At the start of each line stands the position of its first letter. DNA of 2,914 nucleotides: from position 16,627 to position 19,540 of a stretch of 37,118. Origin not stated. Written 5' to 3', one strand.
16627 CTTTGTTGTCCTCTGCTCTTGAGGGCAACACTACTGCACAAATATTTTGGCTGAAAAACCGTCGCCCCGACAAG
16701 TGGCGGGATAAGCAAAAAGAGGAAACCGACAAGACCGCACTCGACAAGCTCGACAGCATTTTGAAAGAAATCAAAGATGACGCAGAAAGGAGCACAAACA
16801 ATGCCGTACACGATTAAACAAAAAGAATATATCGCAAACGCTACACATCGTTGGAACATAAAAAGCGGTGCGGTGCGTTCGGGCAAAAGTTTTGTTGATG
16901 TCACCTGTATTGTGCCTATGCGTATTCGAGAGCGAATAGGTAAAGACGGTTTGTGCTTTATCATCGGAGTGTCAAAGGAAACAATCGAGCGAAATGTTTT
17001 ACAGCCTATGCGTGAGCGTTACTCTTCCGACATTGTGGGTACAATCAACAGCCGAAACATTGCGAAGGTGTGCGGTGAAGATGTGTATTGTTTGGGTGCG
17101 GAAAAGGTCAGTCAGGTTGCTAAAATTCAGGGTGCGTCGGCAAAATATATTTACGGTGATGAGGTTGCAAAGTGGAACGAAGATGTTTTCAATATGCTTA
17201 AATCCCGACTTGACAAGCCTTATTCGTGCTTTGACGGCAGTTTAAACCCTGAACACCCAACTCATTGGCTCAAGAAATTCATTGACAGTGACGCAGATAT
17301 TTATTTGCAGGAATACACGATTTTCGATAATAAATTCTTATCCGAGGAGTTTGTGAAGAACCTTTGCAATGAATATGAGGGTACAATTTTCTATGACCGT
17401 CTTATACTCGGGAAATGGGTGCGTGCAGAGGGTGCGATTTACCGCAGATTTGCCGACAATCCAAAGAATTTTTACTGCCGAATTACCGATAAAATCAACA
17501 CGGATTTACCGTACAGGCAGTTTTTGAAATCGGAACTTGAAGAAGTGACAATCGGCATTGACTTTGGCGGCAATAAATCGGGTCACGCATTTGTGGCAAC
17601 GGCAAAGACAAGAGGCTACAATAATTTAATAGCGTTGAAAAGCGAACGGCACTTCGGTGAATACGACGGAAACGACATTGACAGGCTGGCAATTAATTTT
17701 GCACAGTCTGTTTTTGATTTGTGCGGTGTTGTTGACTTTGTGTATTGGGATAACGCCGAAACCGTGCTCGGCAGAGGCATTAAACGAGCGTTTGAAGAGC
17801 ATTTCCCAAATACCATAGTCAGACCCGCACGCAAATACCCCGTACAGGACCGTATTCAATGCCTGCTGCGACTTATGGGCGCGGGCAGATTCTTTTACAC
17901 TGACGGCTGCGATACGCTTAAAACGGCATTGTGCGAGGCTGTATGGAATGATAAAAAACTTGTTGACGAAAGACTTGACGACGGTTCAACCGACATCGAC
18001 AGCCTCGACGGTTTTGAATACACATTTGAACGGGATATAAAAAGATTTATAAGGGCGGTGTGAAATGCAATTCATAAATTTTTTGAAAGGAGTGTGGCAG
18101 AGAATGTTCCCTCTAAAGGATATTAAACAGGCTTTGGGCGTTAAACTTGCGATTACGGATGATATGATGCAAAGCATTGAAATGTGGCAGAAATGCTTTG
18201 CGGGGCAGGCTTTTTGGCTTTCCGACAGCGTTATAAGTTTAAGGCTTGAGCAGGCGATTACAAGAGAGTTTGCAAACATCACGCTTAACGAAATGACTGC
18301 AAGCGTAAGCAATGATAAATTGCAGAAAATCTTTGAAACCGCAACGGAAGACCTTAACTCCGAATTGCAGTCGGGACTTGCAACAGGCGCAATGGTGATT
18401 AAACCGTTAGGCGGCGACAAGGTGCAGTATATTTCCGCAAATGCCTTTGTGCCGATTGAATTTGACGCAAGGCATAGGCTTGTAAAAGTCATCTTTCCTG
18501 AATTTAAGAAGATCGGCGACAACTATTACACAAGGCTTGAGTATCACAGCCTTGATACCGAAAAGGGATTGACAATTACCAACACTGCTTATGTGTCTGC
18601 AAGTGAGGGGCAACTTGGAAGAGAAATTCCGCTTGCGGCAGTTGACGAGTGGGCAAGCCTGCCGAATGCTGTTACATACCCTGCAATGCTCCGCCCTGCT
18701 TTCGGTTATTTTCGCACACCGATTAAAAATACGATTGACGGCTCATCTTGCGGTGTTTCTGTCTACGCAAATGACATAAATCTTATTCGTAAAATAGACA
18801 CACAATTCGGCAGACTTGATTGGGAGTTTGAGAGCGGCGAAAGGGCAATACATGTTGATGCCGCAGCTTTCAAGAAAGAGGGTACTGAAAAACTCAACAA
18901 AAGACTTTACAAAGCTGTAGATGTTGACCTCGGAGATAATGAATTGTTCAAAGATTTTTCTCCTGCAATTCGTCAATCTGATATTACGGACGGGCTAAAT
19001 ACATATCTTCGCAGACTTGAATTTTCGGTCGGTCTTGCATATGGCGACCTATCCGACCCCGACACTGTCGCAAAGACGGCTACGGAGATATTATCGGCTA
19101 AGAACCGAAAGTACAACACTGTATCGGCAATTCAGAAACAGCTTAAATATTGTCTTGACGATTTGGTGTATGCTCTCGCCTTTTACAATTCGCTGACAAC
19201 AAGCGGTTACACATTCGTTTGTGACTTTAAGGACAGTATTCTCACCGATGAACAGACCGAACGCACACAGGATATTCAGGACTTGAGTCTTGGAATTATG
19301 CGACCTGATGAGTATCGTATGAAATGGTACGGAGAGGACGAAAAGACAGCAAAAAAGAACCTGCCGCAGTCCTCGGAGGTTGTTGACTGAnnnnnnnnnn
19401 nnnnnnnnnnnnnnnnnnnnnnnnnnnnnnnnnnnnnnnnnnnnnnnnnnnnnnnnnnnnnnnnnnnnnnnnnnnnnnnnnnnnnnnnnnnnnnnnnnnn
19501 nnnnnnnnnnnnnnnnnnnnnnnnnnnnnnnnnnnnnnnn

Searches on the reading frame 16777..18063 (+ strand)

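Call 45: search_protein_families(library=phrogs, proteins=[window:16777-18063:+], max_evalue=0.00001)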
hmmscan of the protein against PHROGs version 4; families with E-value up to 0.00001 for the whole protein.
window:16777-18063:+ (428 aa): 2 families
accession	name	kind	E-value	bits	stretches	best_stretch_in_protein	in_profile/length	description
phrog_2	-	head and packaging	5.6e-33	115.7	1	12-423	267-595/807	terminase large subunit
phrog_979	-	head and packaging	6.4e-09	36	1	109-170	252-315/642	terminase large subunit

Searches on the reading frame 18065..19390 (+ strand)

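Call 45: search_protein_families(library=phrogs, proteins=[window:18065-19390:+], max_evalue=0.00001)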
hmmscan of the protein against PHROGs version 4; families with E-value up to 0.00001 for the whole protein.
window:18065-19390:+ (441 aa): 1 family
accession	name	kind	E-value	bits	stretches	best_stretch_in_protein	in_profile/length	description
phrog_533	-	head and packaging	6.5e-107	359.1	1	7-438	6-478/495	portal protein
